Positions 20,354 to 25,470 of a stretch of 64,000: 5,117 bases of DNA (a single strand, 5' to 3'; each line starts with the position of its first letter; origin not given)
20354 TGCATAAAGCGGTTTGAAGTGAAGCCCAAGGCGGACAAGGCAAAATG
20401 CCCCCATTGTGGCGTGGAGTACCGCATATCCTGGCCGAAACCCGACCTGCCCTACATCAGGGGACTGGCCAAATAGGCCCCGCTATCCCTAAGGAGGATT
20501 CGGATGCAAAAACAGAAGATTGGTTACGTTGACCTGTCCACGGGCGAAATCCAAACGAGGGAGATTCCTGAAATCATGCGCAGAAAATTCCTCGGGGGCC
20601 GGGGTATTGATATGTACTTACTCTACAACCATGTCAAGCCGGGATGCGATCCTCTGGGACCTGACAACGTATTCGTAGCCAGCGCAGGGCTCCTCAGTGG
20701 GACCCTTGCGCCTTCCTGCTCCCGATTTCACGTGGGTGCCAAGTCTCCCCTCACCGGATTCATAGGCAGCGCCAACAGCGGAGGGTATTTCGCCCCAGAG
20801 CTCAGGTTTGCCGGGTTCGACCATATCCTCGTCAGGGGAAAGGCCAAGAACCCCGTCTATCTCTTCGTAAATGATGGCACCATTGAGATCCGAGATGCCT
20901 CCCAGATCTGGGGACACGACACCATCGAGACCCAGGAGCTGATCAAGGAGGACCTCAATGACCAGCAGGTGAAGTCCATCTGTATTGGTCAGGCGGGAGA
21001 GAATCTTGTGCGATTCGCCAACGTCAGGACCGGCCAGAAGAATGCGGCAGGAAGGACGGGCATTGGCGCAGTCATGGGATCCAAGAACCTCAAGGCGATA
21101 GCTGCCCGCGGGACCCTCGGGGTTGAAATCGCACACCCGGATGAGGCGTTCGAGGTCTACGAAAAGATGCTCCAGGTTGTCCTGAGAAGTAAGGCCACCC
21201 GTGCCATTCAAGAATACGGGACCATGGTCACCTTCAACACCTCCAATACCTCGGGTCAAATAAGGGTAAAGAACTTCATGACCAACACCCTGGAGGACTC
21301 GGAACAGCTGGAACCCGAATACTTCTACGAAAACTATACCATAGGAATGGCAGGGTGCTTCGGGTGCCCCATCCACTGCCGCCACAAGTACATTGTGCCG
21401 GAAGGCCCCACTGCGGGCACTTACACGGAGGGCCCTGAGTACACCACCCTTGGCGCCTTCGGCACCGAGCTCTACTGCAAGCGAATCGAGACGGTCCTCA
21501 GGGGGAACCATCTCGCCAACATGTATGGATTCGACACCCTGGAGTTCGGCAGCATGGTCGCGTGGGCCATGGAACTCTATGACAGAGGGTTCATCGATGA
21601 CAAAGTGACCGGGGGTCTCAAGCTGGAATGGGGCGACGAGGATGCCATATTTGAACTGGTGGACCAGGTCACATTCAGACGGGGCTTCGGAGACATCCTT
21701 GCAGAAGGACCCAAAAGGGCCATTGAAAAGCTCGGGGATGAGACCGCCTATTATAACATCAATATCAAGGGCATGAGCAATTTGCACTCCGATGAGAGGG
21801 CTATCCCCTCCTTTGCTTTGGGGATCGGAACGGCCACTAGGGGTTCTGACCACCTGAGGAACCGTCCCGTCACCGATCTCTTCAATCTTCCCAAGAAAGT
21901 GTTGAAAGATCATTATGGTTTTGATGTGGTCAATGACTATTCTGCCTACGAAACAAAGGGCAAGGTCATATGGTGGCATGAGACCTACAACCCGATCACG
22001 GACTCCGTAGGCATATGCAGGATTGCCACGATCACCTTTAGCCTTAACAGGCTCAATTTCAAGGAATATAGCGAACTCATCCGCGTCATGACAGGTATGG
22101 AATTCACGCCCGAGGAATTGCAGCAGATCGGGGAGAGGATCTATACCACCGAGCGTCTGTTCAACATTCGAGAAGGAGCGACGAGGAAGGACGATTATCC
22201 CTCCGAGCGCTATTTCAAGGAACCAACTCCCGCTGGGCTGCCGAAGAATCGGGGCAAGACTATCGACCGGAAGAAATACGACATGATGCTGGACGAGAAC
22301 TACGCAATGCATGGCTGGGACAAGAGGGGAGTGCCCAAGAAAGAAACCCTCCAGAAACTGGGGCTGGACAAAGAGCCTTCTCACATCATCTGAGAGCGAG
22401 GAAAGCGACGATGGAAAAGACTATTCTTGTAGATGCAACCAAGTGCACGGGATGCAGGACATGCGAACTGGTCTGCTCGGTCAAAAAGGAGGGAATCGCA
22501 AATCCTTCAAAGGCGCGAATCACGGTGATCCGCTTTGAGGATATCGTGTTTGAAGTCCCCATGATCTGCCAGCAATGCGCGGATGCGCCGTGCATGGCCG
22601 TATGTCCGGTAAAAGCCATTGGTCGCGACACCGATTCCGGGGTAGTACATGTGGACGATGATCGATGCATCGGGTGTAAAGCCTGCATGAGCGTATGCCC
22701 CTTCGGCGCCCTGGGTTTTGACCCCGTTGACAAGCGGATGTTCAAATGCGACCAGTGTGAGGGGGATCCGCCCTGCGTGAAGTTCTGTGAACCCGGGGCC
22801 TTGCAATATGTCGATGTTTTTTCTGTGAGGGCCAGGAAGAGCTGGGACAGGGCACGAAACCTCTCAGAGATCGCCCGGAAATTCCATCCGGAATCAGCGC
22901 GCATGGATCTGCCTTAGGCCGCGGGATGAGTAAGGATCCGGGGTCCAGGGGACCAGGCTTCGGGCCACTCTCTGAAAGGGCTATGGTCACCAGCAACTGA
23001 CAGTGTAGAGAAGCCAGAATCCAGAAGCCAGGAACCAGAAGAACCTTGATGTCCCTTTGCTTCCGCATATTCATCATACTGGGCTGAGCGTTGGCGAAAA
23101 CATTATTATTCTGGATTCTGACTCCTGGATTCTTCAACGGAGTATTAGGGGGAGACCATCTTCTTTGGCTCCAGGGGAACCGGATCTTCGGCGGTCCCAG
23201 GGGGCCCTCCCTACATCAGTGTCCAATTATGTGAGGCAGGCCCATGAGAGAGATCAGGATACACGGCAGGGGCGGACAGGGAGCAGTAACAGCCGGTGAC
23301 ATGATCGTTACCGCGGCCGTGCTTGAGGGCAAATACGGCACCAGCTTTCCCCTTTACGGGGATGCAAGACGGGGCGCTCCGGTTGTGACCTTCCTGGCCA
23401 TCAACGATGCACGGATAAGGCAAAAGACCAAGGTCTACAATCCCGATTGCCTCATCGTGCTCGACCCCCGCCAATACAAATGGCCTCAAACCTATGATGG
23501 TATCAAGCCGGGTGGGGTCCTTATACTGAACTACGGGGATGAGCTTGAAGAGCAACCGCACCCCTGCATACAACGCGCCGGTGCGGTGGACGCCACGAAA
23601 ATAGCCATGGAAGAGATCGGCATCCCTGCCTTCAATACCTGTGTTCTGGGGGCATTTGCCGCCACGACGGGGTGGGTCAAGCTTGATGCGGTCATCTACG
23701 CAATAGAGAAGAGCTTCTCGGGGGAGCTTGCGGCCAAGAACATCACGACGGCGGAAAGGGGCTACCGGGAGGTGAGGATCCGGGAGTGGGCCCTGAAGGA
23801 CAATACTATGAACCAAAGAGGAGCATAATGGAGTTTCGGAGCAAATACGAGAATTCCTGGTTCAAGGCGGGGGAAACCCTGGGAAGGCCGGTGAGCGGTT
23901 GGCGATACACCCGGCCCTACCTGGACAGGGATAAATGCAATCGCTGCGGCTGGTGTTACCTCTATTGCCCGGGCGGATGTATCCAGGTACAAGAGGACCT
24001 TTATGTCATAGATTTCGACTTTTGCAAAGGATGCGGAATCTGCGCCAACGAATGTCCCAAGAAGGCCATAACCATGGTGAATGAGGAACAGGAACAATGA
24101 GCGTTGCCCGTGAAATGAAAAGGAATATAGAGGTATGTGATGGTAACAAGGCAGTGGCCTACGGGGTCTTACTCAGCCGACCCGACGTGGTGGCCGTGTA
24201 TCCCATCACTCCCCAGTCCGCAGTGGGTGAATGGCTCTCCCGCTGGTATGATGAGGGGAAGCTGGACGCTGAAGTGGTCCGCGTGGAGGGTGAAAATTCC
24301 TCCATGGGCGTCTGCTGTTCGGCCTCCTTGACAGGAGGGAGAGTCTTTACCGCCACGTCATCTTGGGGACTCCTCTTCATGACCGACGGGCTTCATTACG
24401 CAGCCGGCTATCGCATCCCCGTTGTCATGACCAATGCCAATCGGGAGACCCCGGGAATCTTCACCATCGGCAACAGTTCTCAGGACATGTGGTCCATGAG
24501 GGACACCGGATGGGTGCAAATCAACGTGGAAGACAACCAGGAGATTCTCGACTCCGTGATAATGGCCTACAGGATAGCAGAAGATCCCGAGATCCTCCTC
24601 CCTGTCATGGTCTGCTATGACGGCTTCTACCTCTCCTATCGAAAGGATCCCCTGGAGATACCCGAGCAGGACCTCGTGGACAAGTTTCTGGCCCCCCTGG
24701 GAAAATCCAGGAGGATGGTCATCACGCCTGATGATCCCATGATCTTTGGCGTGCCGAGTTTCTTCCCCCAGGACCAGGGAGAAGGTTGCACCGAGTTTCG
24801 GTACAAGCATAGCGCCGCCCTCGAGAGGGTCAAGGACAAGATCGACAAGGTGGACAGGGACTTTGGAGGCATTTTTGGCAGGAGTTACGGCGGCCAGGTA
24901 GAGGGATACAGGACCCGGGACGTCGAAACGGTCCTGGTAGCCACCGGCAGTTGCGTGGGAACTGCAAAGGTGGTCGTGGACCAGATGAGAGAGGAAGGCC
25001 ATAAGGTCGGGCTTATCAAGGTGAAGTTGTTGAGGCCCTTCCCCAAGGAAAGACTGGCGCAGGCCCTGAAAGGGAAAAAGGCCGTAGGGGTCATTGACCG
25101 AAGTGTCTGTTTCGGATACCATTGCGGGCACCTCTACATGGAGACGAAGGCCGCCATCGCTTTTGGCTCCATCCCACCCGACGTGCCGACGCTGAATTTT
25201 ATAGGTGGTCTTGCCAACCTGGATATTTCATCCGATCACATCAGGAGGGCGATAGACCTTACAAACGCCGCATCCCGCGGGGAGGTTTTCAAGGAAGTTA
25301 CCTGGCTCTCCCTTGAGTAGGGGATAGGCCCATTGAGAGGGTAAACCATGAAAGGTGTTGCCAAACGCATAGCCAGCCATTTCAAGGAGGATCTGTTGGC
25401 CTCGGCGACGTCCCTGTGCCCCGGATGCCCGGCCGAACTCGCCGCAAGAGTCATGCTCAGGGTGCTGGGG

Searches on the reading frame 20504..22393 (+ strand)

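Call 13: search_protein_families(library=pfam, proteins=[window:20504-22393:+], max_evalue=0.01)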
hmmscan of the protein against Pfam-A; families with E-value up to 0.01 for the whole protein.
window:20504-22393:+ (629 aa): 2 families
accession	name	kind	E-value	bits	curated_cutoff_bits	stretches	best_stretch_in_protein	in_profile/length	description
PF01314.23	AFOR_C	-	3e-115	385.9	27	1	218-621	2-385/385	Aldehyde ferredoxin oxidoreductase, domains 2 & 3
PF02730.20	AFOR_N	-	1.2e-77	260.6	29.8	1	5-204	2-199/199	Aldehyde ferredoxin oxidoreductase, N-terminal domain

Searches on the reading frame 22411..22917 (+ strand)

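Call 13: search_protein_families(library=pfam, proteins=[window:22411-22917:+], max_evalue=0.01)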
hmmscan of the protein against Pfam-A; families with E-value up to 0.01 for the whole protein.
window:22411-22917:+ (168 aa): 14 families
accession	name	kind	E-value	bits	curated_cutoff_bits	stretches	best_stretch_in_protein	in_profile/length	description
PF12837.12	Fer4_6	-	5.9e-16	58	25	2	78-101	1-24/24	4Fe-4S binding domain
PF12838.12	Fer4_7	-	9.4e-14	52.1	27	2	53-100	2-52/52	4Fe-4S dicluster domain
PF13247.11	Fer4_11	-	5.3e-13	49.5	26.2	1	49-134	6-98/100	4Fe-4S dicluster domain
PF13237.11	Fer4_10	-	1.4e-12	47.8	25.5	3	49-97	5-53/53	4Fe-4S dicluster domain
PF00037.32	Fer4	-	3.6e-11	42.8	21.1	2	80-101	2-23/24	4Fe-4S binding domain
PF12797.12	Fer4_2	-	7e-11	41.8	24.5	2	78-98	2-22/22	4Fe-4S binding domain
PF13187.11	Fer4_9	-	1e-10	41.9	27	3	53-100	2-51/52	4Fe-4S dicluster domain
PF14697.11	Fer4_21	-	1e-09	38.8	35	1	53-98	8-53/59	4Fe-4S dicluster domain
PF25160.1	LdpA_Fe-S-bd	-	9e-09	35.4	27.6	1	58-100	6-42/49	LdpA Fe-S cluster-binding domain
PF13484.11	Fer4_16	-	1.9e-06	29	30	1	85-103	1-19/66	4Fe-4S double cluster binding domain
PF13534.11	Fer4_17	-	1.7e-05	25.7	22.2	0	85-100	1-16/61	4Fe-4S dicluster domain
PF12800.12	Fer4_4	-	2.4e-05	24.8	24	1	84-99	2-17/17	4Fe-4S binding domain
PF12798.12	Fer4_3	-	8.1e-05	23.6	27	1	86-100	1-15/15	4Fe-4S binding domain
PF13183.11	Fer4_8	-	0.0029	18.6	27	0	9-68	2-67/68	4Fe-4S dicluster domain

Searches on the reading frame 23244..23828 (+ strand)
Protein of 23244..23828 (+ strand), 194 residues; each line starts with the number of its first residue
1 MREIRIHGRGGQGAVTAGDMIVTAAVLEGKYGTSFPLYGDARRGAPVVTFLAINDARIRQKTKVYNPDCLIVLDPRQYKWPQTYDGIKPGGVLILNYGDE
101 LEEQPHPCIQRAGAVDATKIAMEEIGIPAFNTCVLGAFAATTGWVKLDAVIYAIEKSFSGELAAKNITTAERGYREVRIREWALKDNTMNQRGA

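Call 13: search_protein_families(library=pfam, proteins=[window:23244-23828:+], max_evalue=0.01)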
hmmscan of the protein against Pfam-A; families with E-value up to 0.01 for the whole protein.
window:23244-23828:+ (194 aa): 1 family
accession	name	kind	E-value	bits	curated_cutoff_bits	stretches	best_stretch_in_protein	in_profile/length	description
PF01558.24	POR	-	1.1e-36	127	27.4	1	10-174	1-172/173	Pyruvate ferredoxin/flavodoxin oxidoreductase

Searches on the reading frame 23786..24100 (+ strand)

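Call 13: search_protein_families(library=pfam, proteins=[window:23786-24100:+], max_evalue=0.01)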
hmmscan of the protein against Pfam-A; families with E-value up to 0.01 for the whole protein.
window:23786-24100:+ (104 aa): 12 families
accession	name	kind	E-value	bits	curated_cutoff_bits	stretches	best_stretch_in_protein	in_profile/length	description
PF00037.32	Fer4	-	1.6e-14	53.4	21.1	2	73-96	1-24/24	4Fe-4S binding domain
PF12797.12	Fer4_2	-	3.3e-10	39.7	24.5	2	74-91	4-21/22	4Fe-4S binding domain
PF14697.11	Fer4_21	-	1.3e-08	35.3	35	1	46-97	3-59/59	4Fe-4S dicluster domain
PF12838.12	Fer4_7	-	2.7e-08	34.6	27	2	50-94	1-52/52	4Fe-4S dicluster domain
PF13187.11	Fer4_9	-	3.2e-08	33.9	27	2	50-95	1-52/52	4Fe-4S dicluster domain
PF13237.11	Fer4_10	-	3.2e-07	30.6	25.5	1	74-102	3-35/53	4Fe-4S dicluster domain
PF12837.12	Fer4_6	-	7.1e-07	29.3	25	2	78-95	7-24/24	4Fe-4S binding domain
PF13484.11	Fer4_16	-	1e-05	26.7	30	1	80-98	2-20/66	4Fe-4S double cluster binding domain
PF13534.11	Fer4_17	-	0.00048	21.1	22.2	0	79-95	1-17/61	4Fe-4S dicluster domain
PF12798.12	Fer4_3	-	0.00062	20.8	27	0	80-94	1-15/15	4Fe-4S binding domain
PF25160.1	LdpA_Fe-S-bd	-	0.0018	18.4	27.6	1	78-99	26-47/49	LdpA Fe-S cluster-binding domain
PF13459.11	Fer4_15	-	0.008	17.3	22.4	0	75-92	3-20/66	4Fe-4S single cluster domain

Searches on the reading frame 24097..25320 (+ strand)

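Call 13: search_protein_families(library=pfam, proteins=[window:24097-25320:+], max_evalue=0.01)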
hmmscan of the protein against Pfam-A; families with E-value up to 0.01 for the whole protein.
window:24097-25320:+ (407 aa): 3 families
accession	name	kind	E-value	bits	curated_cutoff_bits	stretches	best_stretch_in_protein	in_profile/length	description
PF01855.24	POR_N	-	1.1e-53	182.7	27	1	24-252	3-229/231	Pyruvate flavodoxin/ferredoxin oxidoreductase, thiamine diP-bdg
PF17147.9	PFOR_II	-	1.1e-26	93.6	27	1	277-382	2-102/102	Pyruvate:ferredoxin oxidoreductase core domain II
PF02780.25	Transketolase_C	-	0.00015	22.1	25.9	1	277-334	11-68/124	Transketolase, C-terminal domain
